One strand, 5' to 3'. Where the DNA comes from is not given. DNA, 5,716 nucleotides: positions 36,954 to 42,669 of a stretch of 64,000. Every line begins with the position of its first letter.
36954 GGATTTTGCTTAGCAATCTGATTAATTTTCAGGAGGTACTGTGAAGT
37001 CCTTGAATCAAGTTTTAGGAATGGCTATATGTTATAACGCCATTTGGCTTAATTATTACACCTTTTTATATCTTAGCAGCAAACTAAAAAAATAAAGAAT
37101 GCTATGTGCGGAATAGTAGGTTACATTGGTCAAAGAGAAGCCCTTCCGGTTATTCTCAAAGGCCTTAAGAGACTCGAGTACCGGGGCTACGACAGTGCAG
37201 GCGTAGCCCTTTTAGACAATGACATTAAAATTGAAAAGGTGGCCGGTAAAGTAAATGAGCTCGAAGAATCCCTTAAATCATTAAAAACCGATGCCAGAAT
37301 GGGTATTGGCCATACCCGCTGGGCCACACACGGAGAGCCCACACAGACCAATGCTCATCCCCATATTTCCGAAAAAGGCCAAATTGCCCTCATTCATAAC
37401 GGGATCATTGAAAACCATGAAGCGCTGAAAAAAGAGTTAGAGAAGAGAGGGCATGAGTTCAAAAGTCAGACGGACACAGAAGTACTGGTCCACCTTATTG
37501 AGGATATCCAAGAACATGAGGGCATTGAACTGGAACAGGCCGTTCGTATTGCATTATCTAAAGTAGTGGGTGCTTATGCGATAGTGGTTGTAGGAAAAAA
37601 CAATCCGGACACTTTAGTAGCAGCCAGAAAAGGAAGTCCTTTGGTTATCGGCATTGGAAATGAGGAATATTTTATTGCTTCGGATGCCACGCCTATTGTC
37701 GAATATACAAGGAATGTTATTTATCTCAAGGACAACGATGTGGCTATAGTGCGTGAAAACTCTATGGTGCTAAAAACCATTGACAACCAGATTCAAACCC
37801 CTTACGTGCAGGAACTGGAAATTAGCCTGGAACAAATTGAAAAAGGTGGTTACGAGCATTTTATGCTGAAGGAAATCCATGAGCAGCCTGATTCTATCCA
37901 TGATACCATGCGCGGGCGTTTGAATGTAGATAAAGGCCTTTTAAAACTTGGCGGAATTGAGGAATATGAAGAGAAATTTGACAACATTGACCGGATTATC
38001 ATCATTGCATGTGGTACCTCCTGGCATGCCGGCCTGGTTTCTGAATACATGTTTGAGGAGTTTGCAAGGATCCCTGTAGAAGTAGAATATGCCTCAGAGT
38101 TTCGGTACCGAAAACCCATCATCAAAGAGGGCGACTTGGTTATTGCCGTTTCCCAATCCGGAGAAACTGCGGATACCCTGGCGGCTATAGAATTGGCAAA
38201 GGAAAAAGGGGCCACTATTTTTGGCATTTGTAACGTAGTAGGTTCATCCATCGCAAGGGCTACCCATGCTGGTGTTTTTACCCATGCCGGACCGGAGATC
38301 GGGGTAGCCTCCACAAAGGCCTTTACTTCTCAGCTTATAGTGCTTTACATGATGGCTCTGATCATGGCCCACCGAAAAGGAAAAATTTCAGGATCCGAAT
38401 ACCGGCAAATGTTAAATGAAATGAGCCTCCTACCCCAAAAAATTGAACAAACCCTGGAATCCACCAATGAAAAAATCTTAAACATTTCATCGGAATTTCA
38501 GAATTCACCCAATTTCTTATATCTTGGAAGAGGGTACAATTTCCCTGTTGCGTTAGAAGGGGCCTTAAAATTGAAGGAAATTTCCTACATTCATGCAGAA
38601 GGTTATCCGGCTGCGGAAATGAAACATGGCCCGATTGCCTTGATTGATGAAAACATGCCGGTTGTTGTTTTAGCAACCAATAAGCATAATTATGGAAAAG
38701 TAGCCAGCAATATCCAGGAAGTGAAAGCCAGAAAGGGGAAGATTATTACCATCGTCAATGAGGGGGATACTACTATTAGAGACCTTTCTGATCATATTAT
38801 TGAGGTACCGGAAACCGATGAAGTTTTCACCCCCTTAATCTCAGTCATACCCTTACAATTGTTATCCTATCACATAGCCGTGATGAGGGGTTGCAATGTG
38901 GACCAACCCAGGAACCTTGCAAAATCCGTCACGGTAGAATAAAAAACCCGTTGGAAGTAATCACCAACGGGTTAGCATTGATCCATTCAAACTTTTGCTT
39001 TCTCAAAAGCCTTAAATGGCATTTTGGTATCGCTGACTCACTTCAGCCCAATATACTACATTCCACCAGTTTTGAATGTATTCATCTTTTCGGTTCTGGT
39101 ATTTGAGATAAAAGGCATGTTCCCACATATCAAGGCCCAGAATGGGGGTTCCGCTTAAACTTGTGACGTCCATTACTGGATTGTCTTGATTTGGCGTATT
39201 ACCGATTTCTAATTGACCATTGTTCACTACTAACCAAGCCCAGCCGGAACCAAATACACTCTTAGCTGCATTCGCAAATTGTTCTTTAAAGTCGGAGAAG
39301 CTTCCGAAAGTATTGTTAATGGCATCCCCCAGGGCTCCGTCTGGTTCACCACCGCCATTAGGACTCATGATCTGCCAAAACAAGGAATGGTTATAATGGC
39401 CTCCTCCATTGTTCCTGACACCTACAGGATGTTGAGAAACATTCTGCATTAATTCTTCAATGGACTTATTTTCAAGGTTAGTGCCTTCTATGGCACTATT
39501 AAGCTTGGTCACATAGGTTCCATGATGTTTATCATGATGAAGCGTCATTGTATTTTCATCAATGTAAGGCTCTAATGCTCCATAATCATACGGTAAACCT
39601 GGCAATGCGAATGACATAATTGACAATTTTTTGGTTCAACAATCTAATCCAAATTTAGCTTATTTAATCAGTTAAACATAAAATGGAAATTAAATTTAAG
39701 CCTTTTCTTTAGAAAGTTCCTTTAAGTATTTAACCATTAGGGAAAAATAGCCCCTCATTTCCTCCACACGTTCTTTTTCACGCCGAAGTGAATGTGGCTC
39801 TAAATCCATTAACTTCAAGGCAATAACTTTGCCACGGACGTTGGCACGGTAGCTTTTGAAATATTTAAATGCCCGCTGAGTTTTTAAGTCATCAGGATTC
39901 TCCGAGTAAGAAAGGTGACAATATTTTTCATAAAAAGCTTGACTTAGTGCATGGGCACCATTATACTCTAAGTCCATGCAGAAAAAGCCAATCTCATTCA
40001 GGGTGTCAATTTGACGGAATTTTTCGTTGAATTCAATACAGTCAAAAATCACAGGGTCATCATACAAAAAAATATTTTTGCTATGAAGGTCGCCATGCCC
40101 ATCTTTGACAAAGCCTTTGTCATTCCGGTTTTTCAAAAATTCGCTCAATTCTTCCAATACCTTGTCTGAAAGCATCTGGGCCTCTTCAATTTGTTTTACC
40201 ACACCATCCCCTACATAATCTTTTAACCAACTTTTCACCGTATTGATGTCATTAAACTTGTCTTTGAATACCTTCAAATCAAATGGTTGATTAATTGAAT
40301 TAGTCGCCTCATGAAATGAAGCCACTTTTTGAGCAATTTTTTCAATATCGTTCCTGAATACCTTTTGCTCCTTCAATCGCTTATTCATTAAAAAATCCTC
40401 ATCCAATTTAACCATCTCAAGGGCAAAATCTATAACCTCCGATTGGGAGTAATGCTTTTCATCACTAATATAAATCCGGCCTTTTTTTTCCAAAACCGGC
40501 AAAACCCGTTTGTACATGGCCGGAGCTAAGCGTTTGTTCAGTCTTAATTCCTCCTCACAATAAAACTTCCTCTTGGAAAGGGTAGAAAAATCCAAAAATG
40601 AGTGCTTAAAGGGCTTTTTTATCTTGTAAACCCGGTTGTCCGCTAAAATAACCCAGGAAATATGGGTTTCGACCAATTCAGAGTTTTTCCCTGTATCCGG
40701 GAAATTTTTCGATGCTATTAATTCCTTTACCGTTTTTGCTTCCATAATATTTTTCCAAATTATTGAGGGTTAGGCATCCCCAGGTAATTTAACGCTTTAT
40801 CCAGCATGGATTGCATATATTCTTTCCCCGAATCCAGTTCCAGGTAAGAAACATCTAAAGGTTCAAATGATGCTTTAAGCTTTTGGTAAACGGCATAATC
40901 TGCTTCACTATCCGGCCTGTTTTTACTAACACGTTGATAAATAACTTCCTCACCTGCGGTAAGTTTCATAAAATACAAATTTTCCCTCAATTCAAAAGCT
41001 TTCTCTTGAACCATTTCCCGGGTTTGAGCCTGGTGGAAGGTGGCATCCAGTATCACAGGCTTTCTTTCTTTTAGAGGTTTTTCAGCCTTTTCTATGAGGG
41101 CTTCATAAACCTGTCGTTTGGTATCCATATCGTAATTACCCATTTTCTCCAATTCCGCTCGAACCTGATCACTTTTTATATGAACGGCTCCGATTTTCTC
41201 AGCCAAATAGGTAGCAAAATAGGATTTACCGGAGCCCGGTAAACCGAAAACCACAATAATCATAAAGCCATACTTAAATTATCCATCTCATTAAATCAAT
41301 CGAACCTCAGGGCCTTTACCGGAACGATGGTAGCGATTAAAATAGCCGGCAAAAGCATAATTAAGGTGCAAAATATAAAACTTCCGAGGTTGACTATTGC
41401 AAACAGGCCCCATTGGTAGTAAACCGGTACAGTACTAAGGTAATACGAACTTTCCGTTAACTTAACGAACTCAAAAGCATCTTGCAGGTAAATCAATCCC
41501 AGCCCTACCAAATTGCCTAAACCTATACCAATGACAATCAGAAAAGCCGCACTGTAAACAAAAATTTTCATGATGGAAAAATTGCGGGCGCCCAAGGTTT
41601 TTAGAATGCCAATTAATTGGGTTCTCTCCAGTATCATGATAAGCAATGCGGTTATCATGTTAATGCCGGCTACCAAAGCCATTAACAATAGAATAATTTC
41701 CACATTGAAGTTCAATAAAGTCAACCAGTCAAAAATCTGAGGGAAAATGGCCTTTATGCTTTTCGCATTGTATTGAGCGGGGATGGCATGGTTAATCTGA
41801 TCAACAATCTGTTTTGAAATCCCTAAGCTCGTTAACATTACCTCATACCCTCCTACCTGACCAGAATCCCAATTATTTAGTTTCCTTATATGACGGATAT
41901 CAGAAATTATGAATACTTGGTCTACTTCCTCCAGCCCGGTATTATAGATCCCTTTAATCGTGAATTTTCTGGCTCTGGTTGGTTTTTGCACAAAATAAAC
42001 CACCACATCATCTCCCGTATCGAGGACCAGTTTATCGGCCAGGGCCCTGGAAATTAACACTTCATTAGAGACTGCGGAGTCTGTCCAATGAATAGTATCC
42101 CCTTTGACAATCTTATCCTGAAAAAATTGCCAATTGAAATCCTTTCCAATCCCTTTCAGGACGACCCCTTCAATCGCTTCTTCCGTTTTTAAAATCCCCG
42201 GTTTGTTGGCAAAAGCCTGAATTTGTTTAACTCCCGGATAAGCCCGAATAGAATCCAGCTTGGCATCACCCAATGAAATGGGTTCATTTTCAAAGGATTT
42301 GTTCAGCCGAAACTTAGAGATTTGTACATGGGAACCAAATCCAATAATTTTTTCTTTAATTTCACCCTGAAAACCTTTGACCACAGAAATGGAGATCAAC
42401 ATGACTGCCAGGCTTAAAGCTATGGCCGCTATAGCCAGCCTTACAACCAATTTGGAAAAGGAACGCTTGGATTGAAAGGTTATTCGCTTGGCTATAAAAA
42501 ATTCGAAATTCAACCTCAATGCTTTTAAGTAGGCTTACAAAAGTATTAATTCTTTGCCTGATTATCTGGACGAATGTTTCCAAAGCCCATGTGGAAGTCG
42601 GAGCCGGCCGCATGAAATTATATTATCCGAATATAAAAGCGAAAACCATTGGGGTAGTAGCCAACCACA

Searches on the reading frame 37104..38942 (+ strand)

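Call 45: search_protein_families(library=ncbifam, proteins=[window:37104-38942:+], max_evalue=0.00001)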
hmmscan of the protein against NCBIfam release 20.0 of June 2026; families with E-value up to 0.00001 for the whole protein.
window:37104-38942:+ (612 aa): 23 families
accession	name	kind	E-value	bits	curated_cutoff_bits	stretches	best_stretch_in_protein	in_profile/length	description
NF001484.0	PRK00331.1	subfamily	4.6e-264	877.4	381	1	1-612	1-601/601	isomerizing glutamine--fructose-6-phosphate transaminase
TIGR01135.1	glmS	equivalog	1.8e-255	849.1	418.05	1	2-612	1-607/607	glutamine--fructose-6-phosphate transaminase (isomerizing)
NF046059.1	NagB_SO3506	equivalog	1.6e-40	139.5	430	1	297-607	40-325/330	glucosamine-6-phosphate deaminase NagB-II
TIGR01134.1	purF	equivalog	5.2e-34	118.3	350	1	2-199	1-200/432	amidophosphoribosyltransferase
NF041128.1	glucosaP_deam_GlmD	equivalog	1.5e-33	116.4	580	1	276-609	11-321/323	glucosamine-6-phosphate deaminase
TIGR01536.1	asn_synth_AEB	equivalog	3.3e-16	59.4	267.1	1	2-206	1-173/517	asparagine synthase (glutamine-hydrolyzing)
NF008481.0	PRK11382.1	equivalog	1.2e-14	54.3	430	1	293-604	42-333/340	fructoselysine 6-phosphate deglycase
NF040776.2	AlsR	equivalog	1.9e-14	53.3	400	1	339-423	173-258/279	transcriptional repressor AlsR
NF006949.0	PRK09431.1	equivalog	2.4e-12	46.2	499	1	63-206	41-173/554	asparagine synthase B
NF008458.0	PRK11337.1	equivalog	3.4e-12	45.9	378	1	339-395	185-241/293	MurR/RpiR family transcriptional regulator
NF003915.0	PRK05441.1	subfamily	3.4e-11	42.7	168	1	340-430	129-221/300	N-acetylmuramic acid 6-phosphate etherase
NF041755.1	RuMP_HxlAB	equivalog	1.8e-10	40.3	500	1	337-389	283-335/391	bifunctional 3-hexulose-6-phosphate synthase/6-phospho-3-hexuloisomerase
TIGR03104.1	trio_amidotrans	equivalog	1.2e-09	37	570.1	1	64-130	41-106/589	N-acetylglutaminylglutamine amidotransferase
NF009222.0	PRK12570.1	subfamily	2.4e-09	36.5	255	1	341-428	137-226/307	N-acetylmuramic acid 6-phosphate etherase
TIGR03108.1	eps_aminotran_1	hypoth_equivalog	2.7e-09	36.3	816.9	1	64-134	42-110/628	XrtA/PEP-CTERM system amidotransferase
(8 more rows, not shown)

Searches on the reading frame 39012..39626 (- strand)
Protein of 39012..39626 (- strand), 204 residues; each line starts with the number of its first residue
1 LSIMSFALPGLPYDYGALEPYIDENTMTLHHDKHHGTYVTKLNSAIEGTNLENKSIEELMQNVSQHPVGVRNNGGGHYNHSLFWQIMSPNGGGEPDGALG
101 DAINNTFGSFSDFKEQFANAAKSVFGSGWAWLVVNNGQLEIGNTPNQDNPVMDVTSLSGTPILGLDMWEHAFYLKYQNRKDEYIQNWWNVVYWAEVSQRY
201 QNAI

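Call 70: search_protein_families(library=pfam, proteins=[window:39012-39626:-], max_evalue=0.0001)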
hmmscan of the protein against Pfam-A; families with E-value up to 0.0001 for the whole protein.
window:39012-39626:- (204 aa): 2 families
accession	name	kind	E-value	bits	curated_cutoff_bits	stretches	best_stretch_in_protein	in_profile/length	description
PF02777.23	Sod_Fe_C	-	2.4e-40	137.2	20.9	1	95-199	1-102/102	Iron/manganese superoxide dismutases, C-terminal domain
PF00081.27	Sod_Fe_N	-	7.4e-32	110.1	27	1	6-88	2-82/82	Iron/manganese superoxide dismutases, alpha-hairpin domain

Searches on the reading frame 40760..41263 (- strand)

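Call 70: search_protein_families(library=pfam, proteins=[window:40760-41263:-], max_evalue=0.0001)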
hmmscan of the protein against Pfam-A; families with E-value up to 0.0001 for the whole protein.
window:40760-41263:- (167 aa): 6 families
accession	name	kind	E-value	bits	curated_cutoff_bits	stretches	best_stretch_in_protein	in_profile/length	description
PF13671.12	AAA_33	-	1.3e-19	71.4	27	1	3-136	2-143/143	AAA domain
PF13207.12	AAA_17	-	9.5e-10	39.3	27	1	6-117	1-124/136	AAA domain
PF08433.16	KTI12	-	9.1e-09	35.6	22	1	2-137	3-141/271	Chromatin associated protein KTI12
PF13238.12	AAA_18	-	2.2e-08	35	29.4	1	3-116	1-112/128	AAA domain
PF06414.18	Zeta_toxin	-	3.1e-05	24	22.3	1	2-91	18-118/199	Zeta toxin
PF13401.12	AAA_22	-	3.4e-05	24.6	27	1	2-78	7-68/130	AAA domain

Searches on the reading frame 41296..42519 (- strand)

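Call 16: search_protein_families(library=pfam, proteins=[window:41296-42519:-], max_evalue=0.001)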
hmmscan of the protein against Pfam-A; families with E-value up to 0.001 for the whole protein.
window:41296-42519:- (407 aa): 2 families
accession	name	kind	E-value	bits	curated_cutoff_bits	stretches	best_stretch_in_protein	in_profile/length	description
PF02687.27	FtsX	-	1.5e-15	57.7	25.5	1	275-398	2-118/120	FtsX-like permease C-terminal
PF12704.14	MacB_PCD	-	1.4e-10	42.3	27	1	28-208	3-173/207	MacB-like periplasmic core domain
